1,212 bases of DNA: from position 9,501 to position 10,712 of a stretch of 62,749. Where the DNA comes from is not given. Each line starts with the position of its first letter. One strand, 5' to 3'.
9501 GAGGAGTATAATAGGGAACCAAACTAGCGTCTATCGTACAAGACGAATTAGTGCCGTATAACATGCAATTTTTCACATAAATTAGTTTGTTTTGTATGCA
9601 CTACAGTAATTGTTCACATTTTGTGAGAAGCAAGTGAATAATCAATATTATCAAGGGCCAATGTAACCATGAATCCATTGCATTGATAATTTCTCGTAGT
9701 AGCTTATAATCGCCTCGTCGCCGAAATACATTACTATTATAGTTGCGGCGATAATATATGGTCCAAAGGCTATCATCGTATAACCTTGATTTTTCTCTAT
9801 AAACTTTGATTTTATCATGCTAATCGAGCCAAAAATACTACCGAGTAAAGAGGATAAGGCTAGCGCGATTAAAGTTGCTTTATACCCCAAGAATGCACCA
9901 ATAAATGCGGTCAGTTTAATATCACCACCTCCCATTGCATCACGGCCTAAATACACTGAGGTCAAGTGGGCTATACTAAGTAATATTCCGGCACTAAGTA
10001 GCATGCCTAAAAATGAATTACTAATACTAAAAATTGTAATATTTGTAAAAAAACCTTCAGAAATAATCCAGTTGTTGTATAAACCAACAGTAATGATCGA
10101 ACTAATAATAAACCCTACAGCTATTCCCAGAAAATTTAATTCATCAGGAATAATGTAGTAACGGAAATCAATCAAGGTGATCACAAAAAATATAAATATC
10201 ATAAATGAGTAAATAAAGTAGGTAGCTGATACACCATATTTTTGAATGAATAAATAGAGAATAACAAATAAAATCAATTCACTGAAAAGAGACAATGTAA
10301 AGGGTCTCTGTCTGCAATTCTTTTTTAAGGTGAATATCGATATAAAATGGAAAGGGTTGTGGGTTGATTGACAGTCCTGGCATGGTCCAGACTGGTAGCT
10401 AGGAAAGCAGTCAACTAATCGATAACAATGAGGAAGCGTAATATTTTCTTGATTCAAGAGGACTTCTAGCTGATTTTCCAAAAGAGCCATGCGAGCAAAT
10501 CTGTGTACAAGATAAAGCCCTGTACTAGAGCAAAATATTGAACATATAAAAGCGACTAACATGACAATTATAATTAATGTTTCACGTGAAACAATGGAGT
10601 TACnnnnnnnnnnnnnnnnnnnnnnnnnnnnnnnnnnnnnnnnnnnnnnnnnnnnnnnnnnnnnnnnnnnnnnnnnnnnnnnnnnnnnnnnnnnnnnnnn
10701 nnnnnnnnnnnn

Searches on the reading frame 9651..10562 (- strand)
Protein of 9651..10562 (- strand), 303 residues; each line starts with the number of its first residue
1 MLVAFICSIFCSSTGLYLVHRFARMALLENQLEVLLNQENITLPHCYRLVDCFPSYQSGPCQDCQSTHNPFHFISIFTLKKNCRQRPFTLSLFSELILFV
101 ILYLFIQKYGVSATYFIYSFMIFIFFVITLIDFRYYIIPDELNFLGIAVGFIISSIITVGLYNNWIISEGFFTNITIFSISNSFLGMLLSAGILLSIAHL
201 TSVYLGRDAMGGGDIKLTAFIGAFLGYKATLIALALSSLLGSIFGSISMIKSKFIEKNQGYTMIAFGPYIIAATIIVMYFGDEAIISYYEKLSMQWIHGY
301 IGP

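Call 3: search_protein_families(library=pfam, proteins=[window:9651-10562:-], max_evalue=1)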
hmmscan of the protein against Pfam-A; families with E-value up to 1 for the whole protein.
window:9651-10562:- (303 aa): 1 family
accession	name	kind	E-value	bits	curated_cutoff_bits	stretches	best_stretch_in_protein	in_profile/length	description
PF01478.23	Peptidase_A24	-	6.1e-13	49.6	26.5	1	120-245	2-103/104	Type IV leader peptidase family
